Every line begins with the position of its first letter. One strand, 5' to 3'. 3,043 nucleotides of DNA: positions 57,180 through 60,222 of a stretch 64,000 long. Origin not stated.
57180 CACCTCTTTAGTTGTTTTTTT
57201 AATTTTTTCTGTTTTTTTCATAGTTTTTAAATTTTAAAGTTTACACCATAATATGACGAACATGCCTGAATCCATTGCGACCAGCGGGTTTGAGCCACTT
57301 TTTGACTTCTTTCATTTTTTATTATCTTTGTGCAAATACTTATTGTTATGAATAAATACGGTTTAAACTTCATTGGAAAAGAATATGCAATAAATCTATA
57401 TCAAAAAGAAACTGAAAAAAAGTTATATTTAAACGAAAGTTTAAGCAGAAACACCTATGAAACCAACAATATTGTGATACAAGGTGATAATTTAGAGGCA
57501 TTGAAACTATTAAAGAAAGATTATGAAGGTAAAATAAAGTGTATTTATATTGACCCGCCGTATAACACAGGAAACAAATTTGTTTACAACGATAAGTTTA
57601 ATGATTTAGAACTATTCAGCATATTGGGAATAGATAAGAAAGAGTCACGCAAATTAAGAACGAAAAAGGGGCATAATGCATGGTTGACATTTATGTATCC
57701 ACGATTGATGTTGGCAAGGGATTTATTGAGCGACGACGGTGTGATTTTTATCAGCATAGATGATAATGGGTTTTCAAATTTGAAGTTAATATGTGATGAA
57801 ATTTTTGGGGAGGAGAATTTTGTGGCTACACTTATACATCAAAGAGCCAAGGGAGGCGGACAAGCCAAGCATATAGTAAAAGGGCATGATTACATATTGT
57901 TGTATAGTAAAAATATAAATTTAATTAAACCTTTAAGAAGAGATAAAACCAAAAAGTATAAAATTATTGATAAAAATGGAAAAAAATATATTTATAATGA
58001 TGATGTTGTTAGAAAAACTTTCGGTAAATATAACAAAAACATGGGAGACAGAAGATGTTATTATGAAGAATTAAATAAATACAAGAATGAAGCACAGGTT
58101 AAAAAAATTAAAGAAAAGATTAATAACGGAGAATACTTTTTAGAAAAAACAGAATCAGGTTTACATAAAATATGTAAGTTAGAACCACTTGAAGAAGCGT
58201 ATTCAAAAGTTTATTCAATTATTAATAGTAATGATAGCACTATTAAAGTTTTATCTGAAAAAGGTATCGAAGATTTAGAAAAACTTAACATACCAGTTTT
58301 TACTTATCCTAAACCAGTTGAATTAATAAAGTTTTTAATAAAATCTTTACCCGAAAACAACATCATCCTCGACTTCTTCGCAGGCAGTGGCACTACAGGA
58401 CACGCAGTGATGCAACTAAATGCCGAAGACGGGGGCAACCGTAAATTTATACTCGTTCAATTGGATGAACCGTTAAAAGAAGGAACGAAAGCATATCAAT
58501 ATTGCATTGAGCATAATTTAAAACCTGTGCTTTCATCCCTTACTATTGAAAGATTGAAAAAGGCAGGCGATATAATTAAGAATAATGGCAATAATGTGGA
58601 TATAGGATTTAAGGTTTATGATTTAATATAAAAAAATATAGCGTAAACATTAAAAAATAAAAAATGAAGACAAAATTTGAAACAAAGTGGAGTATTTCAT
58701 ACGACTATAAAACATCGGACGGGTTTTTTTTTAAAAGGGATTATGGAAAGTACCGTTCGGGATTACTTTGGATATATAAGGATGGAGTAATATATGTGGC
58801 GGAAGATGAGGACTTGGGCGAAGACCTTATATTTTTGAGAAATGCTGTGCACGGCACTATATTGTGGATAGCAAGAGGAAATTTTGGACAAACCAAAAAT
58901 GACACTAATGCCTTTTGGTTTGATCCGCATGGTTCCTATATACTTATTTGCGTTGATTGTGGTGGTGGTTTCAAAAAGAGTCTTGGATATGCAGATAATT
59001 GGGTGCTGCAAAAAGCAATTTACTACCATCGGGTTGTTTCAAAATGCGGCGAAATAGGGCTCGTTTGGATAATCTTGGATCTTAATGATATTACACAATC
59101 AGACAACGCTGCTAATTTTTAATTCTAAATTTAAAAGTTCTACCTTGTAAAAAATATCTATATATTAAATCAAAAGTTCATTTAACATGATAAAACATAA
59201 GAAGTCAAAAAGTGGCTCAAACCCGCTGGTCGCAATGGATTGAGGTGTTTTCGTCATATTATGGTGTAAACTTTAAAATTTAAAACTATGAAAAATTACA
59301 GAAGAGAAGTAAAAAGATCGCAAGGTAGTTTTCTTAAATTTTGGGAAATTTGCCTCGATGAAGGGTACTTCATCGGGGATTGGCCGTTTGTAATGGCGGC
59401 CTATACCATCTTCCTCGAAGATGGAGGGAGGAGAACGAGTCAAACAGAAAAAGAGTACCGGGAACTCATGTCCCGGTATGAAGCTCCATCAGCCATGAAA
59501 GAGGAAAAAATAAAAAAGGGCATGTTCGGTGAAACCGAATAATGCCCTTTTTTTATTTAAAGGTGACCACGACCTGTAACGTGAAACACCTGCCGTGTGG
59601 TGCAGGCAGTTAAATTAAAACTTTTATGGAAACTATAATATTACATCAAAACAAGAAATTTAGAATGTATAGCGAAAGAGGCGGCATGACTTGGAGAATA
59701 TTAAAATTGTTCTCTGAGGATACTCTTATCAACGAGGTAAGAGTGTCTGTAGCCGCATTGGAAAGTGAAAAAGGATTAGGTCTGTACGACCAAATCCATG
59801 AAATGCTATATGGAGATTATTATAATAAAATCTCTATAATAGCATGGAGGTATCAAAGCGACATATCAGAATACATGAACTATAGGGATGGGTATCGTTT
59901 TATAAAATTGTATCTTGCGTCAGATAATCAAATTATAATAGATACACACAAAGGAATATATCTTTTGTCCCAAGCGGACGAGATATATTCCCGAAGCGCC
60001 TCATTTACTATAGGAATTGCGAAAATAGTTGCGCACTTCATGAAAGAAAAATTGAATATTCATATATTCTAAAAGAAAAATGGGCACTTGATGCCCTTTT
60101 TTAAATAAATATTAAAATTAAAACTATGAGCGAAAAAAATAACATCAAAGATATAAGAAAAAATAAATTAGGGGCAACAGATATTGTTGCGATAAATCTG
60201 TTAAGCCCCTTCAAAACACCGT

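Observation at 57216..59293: Inverted repeats of about 95 bp (roughly 94 % identical) flanking a beta-class MTase plus an unknown 152-aa ORF; each repeat carries the 5' leader and start codon of an outward-facing gene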

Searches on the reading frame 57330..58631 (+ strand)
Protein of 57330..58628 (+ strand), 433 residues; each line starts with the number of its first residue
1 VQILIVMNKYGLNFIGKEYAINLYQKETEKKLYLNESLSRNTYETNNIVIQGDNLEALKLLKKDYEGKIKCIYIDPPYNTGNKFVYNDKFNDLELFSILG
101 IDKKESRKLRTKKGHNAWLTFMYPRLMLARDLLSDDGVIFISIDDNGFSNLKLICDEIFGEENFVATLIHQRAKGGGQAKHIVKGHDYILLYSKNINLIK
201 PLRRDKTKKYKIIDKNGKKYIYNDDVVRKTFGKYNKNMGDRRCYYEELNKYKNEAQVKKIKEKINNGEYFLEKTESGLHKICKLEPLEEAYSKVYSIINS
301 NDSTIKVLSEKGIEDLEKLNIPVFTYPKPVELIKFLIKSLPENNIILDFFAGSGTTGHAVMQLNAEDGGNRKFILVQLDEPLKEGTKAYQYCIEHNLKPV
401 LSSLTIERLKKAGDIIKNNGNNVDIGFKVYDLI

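Call 11: search_protein_families(library=pfam, proteins=[window:57348-58631:+], max_evalue=0.01)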
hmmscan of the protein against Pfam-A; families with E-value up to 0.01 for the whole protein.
window:57348-58631:+ (427 aa): 2 families
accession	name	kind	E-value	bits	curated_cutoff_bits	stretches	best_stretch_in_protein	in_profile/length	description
PF01555.25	N6_N4_Mtase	-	3.3e-38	132.3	26.7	1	63-374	1-213/221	DNA methylase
PF03602.21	Cons_hypoth95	-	0.00018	21.7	24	0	35-87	83-136/182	Conserved hypothetical protein 95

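Call 12: search_protein_families(library=phrogs, proteins=[window:57348-58631:+], max_evalue=0.01)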
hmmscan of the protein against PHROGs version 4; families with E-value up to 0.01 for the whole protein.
window:57348-58631:+ (427 aa): 8 families
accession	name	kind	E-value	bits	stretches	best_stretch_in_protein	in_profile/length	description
phrog_67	-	other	6.8e-42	145.4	1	3-426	81-371/743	DNA methyltransferase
phrog_26713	-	other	3.4e-14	53.5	1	40-102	5-69/74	methyltransferase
phrog_18293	-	other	3.6e-08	34.4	1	322-374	50-97/119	methyltransferase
phrog_3008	-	other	2.5e-06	27.9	1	322-358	154-191/244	DNA methyltransferase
phrog_498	-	other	3e-06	27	1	321-358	362-400/633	DNA methyltransferase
phrog_23148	-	unknown function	7.7e-05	23.8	1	322-358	89-126/165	-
phrog_8769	-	other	0.0015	19.4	1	335-358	10-33/71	methyltransferase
phrog_6952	-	other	0.0029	18.5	1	322-359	118-156/181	DNA methyltransferase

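Call 28: find_encoding_contigs(protein=window:57348-58631:+, flank=8000, max_places=10)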
Protein window:57348-58631:+ (427 aa): no gene with exactly this product is on record in the collection.

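Call 45: find_encoding_contigs(protein=window:57330-58628:+, flank=8000, max_places=10)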
Protein seq(433 aa) (433 aa): no gene with exactly this product is on record in the collection.

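Call 61: find_homologous_proteins(query=window:57348-58631:+, max_evalue=1e-20)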
Query window:57348-58631:+ (427 aa): 8000 proteins with E <= 1e-20 among 8000 candidates; the best 120 are listed.
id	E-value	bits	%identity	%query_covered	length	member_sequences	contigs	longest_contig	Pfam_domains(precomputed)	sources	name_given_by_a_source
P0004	1.3e-280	948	100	100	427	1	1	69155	PF01555.25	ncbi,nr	ncbi:MAG: site-specific DNA-methyltransferase [Candidatus Parcubacteria bacterium]|nr:MAG: site-spec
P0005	2.0e-210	717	74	100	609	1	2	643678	PF01555.25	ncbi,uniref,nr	ncbi:MAG: site-specific DNA-methyltransferase [Thermonema sp.]|uniref:site-specific DNA-methyltransf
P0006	1.3e-133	464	56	99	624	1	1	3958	PF18273.7,PF01555.25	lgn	-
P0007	1.5e-132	461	54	99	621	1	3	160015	PF18273.7,PF01555.25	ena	-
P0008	8.3e-122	425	52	99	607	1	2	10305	PF01555.25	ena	-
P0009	2.3e-121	424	52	99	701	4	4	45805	PF01555.25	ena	-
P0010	5.3e-121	423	51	99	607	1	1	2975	PF01555.25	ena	-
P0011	6.8e-121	422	52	99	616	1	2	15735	PF01555.25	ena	-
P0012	4.0e-120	420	52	100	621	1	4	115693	PF01555.25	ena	-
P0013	5.1e-120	419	49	100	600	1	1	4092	PF01555.25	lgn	-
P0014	6.9e-120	419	52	99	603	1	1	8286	PF01555.25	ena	-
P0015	9.5e-120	419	51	100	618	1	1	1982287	PF01555.25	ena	-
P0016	1.6e-119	418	52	99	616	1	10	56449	PF01555.25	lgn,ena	-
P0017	7.5e-119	416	52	100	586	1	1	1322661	PF01555.25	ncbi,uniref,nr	ncbi:hypothetical protein CAPN010_13380 [Capnocytophaga cynodegmi]|uniref:site-specific DNA-methyltr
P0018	1.5e-118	415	49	100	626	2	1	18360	PF01555.25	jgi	jgi:adenine-specific DNA-methyltransferase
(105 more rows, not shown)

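Call 63: find_encoding_contigs(protein=P0005, flank=6000, max_places=4)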
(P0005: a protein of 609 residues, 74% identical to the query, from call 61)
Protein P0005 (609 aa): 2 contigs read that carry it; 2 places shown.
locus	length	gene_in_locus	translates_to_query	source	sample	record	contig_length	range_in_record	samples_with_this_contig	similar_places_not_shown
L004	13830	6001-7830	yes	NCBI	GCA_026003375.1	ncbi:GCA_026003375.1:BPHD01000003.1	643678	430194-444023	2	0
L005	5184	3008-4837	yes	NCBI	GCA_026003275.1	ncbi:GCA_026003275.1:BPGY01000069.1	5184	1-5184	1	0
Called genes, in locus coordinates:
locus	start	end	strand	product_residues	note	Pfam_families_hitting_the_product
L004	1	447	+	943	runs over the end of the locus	PF02739:5_3_exonuc_N, PF01367:5_3_exonuc, PF01612:DNA_pol_A_exo1, PF22619:DNA_polI_exo1 (weak), PF00476:DNA_pol_A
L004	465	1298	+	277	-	PF08543:Phos_pyr_kin, PF00294:PfkB (weak)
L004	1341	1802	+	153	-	PF03073:TspO_MBR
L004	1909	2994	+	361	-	PF02615:Ldh_2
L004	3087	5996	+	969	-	PF00270:DEAD, PF04851:ResIII, PF19778:RE_endonuc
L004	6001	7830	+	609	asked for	PF01555:N6_N4_Mtase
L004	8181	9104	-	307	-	PF02729:OTCace_N, PF00185:OTCace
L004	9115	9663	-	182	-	PF00156:Pribosyltran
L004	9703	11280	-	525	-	-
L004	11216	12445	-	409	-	PF02441:Flavoprotein, PF04127:DFP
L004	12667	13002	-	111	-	PF01192:RNA_pol_Rpb6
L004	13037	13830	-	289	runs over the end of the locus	PF13174:TPR_6 (faint), PF13525:YfiO, PF13428:TPR_14 (faint), PF13525:YfiO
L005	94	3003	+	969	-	PF00270:DEAD, PF04851:ResIII, PF19778:RE_endonuc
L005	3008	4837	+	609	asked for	PF01555:N6_N4_Mtase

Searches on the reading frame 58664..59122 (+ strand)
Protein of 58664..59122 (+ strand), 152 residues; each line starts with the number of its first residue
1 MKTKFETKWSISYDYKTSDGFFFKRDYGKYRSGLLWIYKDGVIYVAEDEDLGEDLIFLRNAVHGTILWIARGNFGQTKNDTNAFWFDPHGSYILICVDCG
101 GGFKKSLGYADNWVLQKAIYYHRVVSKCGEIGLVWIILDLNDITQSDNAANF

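Call 11: search_protein_families(library=pfam, proteins=[window:58664-59122:+], max_evalue=0.01)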
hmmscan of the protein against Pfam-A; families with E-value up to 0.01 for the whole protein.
window:58664-59122:+ (152 aa): 0 families

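Call 12: search_protein_families(library=phrogs, proteins=[window:58664-59122:+], max_evalue=0.01)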
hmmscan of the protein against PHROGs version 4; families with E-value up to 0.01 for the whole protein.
window:58664-59122:+ (152 aa): 0 families

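Call 22: find_encoding_contigs(protein=window:58664-59122:+, flank=8000, max_places=10)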
Protein window:58664-59122:+ (152 aa): 1 contig read that carries it; 1 place shown.
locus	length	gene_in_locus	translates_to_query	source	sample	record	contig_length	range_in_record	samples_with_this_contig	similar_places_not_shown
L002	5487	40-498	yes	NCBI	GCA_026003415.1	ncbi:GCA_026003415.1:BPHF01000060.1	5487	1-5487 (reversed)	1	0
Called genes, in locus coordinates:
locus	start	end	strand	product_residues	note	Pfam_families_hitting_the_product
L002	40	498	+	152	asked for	-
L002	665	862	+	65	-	-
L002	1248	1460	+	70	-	-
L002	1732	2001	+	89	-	-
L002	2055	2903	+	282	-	PF09588:YqaJ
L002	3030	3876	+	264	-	PF03837:RecT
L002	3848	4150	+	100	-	-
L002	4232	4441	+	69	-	-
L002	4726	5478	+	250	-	PF01555:N6_N4_Mtase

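Call 31: find_homologous_proteins(query=window:58664-59122:+, max_evalue=0.001)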
Query window:58664-59122:+ (152 aa): 1 proteins with E <= 0.001 among 9 candidates.
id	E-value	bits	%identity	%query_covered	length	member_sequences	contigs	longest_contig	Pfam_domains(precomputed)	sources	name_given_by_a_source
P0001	4.7e-101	353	100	100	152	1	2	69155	-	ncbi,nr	ncbi:MAG: hypothetical protein KatS3mg096_649 [Candidatus Parcubacteria bacterium]|nr:MAG: hypotheti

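Call 79: predict_structure(protein=window:58664-59122:+)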
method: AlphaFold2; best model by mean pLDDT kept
length: 152 residues; sequences in the alignment: 1
mean_pLDDT: 45.5   pTM: 0.42
mean pLDDT of the five models: 45.5, 41.4, 35.6, 34.1, 30.9
residues with pLDDT >= 90: 0; 70-90: 2; 50-70: 45; < 50: 105
segments of 3 or more residues with pLDDT < 50: 1-35, 37-42, 44-84, 101-110, 125-127, 148-152
pLDDT, mean of each block of 10 residues (from residue 1): 28 37 39 43 43 39 36 34 48 61 45 62 53 64 53 37
secondary structure, 60 per line:
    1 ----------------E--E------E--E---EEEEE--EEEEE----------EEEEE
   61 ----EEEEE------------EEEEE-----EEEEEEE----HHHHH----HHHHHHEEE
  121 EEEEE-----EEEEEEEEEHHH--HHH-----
elements in order: E34-38 E41-45 E56-60 E65-69 E82-86 E92-98 H103-107 H112-117 E118-125 E131-139

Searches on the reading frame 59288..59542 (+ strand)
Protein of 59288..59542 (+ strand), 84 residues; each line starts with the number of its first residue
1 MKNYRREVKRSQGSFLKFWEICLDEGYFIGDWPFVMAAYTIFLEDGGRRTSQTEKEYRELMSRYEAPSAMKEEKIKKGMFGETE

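Call 11: search_protein_families(library=pfam, proteins=[window:59288-59542:+], max_evalue=0.01)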
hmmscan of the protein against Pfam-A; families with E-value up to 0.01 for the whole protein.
window:59288-59542:+ (84 aa): 0 families

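Call 12: search_protein_families(library=phrogs, proteins=[window:59288-59542:+], max_evalue=0.01)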
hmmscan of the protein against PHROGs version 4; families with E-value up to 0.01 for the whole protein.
window:59288-59542:+ (84 aa): 0 families

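Call 15: find_related_loci(query=window:59288-59542:+, collection=viral_contigs, flank=6000)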
Query window:59288-59542:+ (84 aa) in viral_contigs; peptide patterns used: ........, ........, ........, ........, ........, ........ (x = any residue, [..] = any of these).
7 stretches matched a pattern; 1 encode a relative of the query (tblastn E <= 1e-3); 1 distinct loci.
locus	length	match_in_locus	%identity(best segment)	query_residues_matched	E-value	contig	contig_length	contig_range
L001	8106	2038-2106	61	44-66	1e-4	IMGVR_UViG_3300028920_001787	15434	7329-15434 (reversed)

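Call 20: find_encoding_contigs(protein=window:59288-59542:+, flank=8000, max_places=10)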
Protein window:59288-59542:+ (84 aa): no gene with exactly this product is on record in the collection.

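Call 66: find_related_loci(query=window:59288-59542:+, collection=genome_contigs, flank=5000)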
Query window:59288-59542:+ (84 aa) in genome_contigs; peptide patterns used: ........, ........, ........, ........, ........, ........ (x = any residue, [..] = any of these).
121 stretches matched a pattern; 1 encode a relative of the query (tblastn E <= 1e-3); 1 distinct loci.
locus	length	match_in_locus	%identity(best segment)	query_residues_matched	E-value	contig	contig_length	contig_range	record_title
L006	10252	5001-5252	82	1-84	1e-46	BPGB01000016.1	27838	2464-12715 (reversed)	MAG: Candidatus Woesearchaeota archaeon KatS3mg002 DNA, contig_13539, whole genome shotgun sequence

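Call 95: search_protein_representatives(protein=window:59288-59542:+)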
Query: 84 residues. Proteins with E-value up to 0.001 (for the whole library): 4; up to 1e-10: 2; up to 1e-30: 0. The best 4 are listed.
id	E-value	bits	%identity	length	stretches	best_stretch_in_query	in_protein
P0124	1.3e-19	86.1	57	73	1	1-69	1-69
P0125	6.4e-11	58.4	37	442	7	19-42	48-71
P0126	4.3e-05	39.8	30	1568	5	28-68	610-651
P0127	4.5e-05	39.8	32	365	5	15-51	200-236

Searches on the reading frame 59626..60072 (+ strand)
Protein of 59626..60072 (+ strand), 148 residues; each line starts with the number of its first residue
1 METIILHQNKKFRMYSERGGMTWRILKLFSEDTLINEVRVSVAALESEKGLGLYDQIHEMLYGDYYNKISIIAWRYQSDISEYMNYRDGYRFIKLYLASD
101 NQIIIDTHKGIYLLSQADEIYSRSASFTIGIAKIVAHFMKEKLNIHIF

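Call 11: search_protein_families(library=pfam, proteins=[window:59626-60072:+], max_evalue=0.01)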
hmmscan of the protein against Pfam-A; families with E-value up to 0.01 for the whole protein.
window:59626-60072:+ (148 aa): 0 families

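Call 12: search_protein_families(library=phrogs, proteins=[window:59626-60072:+], max_evalue=0.01)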
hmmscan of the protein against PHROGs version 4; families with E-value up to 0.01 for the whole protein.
window:59626-60072:+ (148 aa): 0 families

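Call 46: find_encoding_contigs(protein=window:59626-60072:+, flank=8000, max_places=10)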
Protein window:59626-60072:+ (148 aa): no gene with exactly this product is on record in the collection.
